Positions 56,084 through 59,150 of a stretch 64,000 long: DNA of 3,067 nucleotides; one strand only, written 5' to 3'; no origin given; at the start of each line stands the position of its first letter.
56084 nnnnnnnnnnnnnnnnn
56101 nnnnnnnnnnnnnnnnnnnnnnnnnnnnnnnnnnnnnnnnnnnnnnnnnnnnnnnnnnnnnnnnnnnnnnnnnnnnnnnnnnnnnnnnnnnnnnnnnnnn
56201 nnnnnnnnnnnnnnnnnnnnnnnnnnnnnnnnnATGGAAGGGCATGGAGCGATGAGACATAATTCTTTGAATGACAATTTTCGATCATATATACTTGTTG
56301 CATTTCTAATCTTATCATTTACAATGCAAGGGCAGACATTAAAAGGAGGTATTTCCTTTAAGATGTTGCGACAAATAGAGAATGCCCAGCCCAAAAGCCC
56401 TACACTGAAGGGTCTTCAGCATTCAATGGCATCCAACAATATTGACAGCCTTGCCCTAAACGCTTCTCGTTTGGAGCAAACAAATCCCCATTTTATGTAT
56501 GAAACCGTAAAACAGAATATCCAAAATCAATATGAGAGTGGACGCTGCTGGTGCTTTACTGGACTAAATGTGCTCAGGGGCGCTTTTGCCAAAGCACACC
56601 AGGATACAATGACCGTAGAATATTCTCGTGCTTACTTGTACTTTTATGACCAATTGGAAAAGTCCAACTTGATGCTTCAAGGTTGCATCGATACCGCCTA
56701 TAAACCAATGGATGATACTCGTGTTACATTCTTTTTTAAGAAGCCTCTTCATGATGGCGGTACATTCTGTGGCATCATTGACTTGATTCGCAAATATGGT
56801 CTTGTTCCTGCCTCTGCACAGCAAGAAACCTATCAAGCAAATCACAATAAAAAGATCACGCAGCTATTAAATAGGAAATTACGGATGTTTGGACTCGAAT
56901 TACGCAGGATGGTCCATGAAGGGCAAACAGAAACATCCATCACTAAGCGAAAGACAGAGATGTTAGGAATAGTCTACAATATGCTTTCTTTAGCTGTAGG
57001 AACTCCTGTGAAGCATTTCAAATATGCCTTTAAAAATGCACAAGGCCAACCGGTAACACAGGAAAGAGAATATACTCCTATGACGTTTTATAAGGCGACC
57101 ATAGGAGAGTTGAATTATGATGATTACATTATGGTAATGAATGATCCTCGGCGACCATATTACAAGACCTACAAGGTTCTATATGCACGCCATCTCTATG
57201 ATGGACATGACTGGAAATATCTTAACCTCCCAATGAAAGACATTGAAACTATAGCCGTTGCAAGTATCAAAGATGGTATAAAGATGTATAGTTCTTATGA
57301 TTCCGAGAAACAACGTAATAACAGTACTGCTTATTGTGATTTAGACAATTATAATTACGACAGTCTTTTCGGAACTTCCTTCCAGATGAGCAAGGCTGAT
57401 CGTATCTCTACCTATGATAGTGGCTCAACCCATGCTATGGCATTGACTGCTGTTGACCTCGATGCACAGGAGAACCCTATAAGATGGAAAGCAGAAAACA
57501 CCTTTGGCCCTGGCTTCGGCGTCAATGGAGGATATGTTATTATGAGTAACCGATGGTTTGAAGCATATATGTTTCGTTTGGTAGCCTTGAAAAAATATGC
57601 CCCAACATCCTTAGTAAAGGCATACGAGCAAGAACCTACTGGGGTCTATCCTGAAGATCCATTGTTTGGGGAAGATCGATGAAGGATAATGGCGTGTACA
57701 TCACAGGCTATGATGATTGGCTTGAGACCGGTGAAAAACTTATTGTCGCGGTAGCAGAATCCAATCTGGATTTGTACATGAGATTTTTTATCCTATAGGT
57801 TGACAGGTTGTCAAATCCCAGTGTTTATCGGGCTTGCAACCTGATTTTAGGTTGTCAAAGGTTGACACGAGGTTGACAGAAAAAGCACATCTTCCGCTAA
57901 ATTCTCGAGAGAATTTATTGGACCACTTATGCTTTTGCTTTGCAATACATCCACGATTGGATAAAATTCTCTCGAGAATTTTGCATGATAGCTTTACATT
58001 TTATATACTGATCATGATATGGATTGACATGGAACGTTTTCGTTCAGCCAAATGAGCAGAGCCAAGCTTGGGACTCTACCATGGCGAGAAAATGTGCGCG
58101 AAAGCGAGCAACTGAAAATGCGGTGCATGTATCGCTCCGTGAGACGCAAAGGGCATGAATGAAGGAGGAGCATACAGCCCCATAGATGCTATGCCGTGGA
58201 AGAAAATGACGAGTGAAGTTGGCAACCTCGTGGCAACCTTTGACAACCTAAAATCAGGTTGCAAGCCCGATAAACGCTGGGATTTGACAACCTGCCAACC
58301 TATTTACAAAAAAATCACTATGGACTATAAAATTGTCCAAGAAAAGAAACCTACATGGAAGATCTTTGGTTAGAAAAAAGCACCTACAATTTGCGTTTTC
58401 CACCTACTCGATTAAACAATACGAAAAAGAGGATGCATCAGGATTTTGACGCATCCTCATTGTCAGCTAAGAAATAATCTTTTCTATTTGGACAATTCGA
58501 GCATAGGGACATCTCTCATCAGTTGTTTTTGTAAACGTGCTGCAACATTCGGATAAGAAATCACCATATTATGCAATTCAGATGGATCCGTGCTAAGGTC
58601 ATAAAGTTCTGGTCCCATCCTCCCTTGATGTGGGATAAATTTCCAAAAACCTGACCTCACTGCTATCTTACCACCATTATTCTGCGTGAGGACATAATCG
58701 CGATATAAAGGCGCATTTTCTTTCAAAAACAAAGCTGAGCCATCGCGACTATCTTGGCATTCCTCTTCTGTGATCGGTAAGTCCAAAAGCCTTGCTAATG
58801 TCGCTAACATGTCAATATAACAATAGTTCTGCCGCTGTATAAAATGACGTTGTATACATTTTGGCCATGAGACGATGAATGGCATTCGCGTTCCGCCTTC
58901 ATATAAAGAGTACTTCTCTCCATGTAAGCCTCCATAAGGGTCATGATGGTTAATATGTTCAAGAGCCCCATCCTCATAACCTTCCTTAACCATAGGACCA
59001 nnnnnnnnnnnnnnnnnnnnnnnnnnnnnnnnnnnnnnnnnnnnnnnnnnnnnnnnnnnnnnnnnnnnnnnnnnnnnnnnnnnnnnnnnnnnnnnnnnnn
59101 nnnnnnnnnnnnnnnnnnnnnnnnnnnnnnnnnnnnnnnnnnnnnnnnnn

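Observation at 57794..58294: Roughly 500 bp element with ~84 bp terminal inverted repeats between the two convergent PULs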

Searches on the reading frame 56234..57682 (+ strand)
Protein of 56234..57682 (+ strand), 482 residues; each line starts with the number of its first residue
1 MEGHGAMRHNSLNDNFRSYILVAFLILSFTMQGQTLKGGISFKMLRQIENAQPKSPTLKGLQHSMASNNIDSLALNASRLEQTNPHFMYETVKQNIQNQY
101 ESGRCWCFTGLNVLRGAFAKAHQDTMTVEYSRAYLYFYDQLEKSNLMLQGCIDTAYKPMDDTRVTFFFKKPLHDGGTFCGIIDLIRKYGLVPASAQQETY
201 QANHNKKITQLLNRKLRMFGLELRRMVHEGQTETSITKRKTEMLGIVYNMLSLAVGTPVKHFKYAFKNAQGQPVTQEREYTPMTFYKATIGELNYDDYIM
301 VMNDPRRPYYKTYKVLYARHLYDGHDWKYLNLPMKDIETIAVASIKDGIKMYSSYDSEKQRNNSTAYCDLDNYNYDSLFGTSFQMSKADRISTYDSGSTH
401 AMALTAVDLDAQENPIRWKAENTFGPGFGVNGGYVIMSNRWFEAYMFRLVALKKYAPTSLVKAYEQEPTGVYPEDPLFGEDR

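Call 10: find_encoding_contigs(protein=window:56234-57682:+, flank=10000, max_places=10)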
Protein window:56234-57682:+ (482 aa): 21 contigs read that carry it; 10 places shown.
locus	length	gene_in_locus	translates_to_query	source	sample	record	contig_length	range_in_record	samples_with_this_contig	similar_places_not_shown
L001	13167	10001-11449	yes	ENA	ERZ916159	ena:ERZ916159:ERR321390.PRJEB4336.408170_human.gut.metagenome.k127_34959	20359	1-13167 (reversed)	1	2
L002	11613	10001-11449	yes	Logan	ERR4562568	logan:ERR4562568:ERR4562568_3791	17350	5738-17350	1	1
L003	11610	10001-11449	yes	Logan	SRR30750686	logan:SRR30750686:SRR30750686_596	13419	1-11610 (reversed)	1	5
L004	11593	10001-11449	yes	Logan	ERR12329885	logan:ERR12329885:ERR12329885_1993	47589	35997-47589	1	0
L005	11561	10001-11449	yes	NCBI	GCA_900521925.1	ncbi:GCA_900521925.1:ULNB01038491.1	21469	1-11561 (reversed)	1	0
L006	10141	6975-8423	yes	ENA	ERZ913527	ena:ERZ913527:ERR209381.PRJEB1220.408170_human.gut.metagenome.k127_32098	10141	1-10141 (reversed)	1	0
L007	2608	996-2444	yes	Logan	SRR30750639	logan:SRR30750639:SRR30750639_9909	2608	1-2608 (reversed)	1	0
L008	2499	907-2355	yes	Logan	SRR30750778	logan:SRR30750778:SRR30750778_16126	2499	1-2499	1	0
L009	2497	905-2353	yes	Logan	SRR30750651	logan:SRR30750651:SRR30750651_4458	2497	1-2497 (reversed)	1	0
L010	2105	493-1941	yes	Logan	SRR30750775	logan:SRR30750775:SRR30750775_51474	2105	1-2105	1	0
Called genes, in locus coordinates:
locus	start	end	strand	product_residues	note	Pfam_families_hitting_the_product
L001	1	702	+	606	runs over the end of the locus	PF14322:SusD-like_3, PF12771:SusD-like_2 (faint), PF07980:SusD_RagB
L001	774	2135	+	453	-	PF04734:Ceramidase_alk (weak)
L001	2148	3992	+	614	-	PF02838:Glyco_hydro_20b, PF00728:Glyco_hydro_20, PF13287:Fn3_assoc, PF13290:CHB_HEX_C_1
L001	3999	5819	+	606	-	PF02838:Glyco_hydro_20b, PF00728:Glyco_hydro_20, PF13287:Fn3_assoc, PF13290:CHB_HEX_C_1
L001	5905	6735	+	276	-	PF13580:SIS_2, PF22645:GKRP_SIS_N, PF01380:SIS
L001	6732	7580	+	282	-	PF01869:BcrAD_BadFG (weak)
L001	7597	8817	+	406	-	PF07690:MFS_1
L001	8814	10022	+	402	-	PF03417:AAT (weak)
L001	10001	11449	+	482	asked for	PF03051:Peptidase_C1_2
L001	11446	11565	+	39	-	-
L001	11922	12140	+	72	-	-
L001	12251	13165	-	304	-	?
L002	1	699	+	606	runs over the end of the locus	PF14322:SusD-like_3, PF07980:SusD_RagB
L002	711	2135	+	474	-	PF04734:Ceramidase_alk (weak)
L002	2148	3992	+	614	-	PF02838:Glyco_hydro_20b, PF00728:Glyco_hydro_20, PF13287:Fn3_assoc, PF13290:CHB_HEX_C_1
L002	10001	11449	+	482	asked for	PF03051:Peptidase_C1_2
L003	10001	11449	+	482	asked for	PF03051:Peptidase_C1_2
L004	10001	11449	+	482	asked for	PF03051:Peptidase_C1_2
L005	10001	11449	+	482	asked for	PF03051:Peptidase_C1_2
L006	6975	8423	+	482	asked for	PF03051:Peptidase_C1_2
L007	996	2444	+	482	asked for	PF03051:Peptidase_C1_2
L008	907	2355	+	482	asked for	PF03051:Peptidase_C1_2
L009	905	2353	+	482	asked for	PF03051:Peptidase_C1_2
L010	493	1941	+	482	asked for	PF03051:Peptidase_C1_2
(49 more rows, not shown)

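Call 34: find_related_loci(query=window:56234-57682:+, collection=genome_contigs, flank=6000)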
Query window:56234-57682:+ (482 aa) in genome_contigs; peptide patterns used: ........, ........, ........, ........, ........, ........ (x = any residue, [..] = any of these).
37 stretches matched a pattern; 2 encode a relative of the query (tblastn E <= 1e-3); 2 distinct loci.
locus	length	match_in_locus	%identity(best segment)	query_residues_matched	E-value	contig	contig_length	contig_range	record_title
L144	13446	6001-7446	90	1-482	0e+0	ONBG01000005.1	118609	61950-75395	uncultured Prevotella sp. isolate RUG143 genome assembly, contig: scaffold_63, whole genome shotgun sequence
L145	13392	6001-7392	56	17-482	3e-179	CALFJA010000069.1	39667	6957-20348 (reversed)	MAG TPA_asm: uncultured Prevotellaceae bacterium isolate ERR1278104_bin.57_CONCOCT_v1.1_MAG genome assembly, contig: ERZ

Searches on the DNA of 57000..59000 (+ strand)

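Call 4: search_rna_families(source=window, start=57000, end=59000, threshold=evalue, max_evalue=1, show_alignments=3)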
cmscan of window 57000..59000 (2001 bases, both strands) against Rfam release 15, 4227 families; matches with E-value up to 1: 0.
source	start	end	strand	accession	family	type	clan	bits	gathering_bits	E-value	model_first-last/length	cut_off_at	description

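Call 17: search_dna_similar(query=window:57770-58330:+, collection=plasmids, mode=distant, max_evalue=0.01)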
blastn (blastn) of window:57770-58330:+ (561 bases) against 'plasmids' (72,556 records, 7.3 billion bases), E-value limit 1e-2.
Records with a match: 24; places in all: 24; records where one place covers at least 80% of the query: 0.
Best place of each record, by identity: 80-90% 24.
By first word of the organism name: Bacteroides 15; Parabacteroides 7; Phocaeicola 2.
By predicted mobility (MOB-suite, as given by PLSDB): non-mobilizable 24.
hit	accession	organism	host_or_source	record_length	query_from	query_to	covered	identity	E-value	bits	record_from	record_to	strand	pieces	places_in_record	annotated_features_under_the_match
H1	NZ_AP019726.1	Bacteroides uniformis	Homo sapiens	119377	263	328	12%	81.4%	2e-7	64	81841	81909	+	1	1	none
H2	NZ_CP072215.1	Bacteroides xylanisolvens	Homo sapiens,cultured bacterial ...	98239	263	328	12%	81.4%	2e-7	64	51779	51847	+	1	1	none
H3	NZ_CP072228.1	Bacteroides eggerthii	Homo sapiens,cultured bacterial ...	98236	263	328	12%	81.4%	2e-7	64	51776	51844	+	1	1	none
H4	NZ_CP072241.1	Bacteroides uniformis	Homo sapiens,cultured bacterial ...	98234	263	328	12%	81.4%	2e-7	64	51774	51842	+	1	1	none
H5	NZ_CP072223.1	Bacteroides uniformis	Homo sapiens,cultured bacterial ...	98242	263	328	12%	81.4%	2e-7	64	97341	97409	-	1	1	none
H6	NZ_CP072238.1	Bacteroides uniformis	Homo sapiens,cultured bacterial ...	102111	263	328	12%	81.4%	2e-7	64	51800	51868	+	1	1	none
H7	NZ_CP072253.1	Bacteroides cellulosilyticus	Homo sapiens,cultured bacterial ...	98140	263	328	12%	81.4%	2e-7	64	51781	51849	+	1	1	none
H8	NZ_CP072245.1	Bacteroides ovatus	Homo sapiens,cultured bacterial ...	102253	263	328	12%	81.4%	2e-7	64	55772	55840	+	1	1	none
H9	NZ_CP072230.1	Parabacteroides merdae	Homo sapiens,cultured bacterial ...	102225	263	328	12%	81.4%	2e-7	64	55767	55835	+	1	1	none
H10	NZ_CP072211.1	Parabacteroides distasonis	Homo sapiens,cultured bacterial ...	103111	263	328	12%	81.4%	2e-7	64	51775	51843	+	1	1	none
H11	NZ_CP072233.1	Parabacteroides distasonis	Homo sapiens,cultured bacterial ...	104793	263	328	12%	81.4%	2e-7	64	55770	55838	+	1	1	none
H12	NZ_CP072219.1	Bacteroides xylanisolvens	Homo sapiens,cultured bacterial ...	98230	263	328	12%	81.4%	2e-7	64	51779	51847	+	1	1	none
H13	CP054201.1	Bacteroides uniformis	Homo sapiens,whole organism,feces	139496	263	328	12%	81.4%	2e-7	64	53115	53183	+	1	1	record has no annotation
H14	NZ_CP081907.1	Parabacteroides distasonis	Homo sapiens,Biopsy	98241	263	328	12%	81.4%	2e-7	64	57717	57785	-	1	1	none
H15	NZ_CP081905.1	Parabacteroides goldsteinii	Homo sapiens,Left Flank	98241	263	328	12%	81.4%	2e-7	64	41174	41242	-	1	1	none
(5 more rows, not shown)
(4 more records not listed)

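Call 18: search_dna_similar(query=window:57770-58330:+, collection=phages, mode=distant, max_evalue=0.01)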
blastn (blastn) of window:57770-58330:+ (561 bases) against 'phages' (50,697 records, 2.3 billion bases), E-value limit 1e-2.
Records with a match: 1; places in all: 1; records where one place covers at least 80% of the query: 0.
Best place of each record, by identity: 80-90% 1.
By first word of the organism name: Bacteriophage 1.
By host as written in the record: - 1.
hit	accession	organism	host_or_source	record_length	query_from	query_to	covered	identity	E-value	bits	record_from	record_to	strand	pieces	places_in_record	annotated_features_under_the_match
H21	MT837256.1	Bacteriophage sp.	human fecal samples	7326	263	328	12%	81.4%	5e-8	64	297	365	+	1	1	record has no annotation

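Call 20: get_annotated_region(hit=H2, flank=4000)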
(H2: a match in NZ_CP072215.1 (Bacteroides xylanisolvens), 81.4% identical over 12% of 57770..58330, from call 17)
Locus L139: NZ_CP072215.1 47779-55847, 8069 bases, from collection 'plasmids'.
description: Bacteroides xylanisolvens strain CL11T00C41 plasmid pMMCAT_BxylCL11T00-2, complete sequence
organism: Bacteroides xylanisolvens (NCBI taxid 371601)
taxonomy: Bacteria; Bacteroidota; Bacteroidia; Bacteroidales; Bacteroidaceae; Bacteroides; Bacteroides xylanisolvens
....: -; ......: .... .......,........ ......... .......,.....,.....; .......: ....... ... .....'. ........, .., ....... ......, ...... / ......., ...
typing (MOB-suite, as given by PLSDB): non-mobilizable; replicon rep_cluster_1702
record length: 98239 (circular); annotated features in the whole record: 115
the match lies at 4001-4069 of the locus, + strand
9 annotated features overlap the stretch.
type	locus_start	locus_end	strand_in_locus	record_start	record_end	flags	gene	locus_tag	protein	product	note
CDS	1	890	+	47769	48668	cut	-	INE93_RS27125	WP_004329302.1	AraC family transcriptional regulator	-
CDS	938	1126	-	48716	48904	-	-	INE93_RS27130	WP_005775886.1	hypothetical protein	-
CDS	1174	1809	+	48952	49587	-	-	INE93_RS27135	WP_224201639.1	AraC family transcriptional regulator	-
CDS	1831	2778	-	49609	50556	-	-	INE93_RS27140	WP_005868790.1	relaxase/mobilization nuclease domain-containing protein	-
CDS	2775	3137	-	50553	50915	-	-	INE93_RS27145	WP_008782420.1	MobC family plasmid mobilization relaxosome protein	-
CDS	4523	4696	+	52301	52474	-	-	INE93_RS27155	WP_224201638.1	hypothetical protein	-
CDS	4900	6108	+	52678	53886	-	-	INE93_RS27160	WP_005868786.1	hypothetical protein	-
CDS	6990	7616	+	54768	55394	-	-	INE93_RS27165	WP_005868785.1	JAB domain-containing protein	-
CDS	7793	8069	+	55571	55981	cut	-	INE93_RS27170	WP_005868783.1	hypothetical protein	-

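Call 21: get_annotated_region(hit=H21, flank=4000)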
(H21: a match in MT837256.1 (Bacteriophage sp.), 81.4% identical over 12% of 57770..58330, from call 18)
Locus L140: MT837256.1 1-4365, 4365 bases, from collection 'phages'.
description: UNVERIFIED: Bacteriophage sp. clone scaffold_4287 genomic sequence.
organism: Bacteriophage sp. (NCBI taxid 38018)
taxonomy: Viruses
host: -; source: human fecal samples; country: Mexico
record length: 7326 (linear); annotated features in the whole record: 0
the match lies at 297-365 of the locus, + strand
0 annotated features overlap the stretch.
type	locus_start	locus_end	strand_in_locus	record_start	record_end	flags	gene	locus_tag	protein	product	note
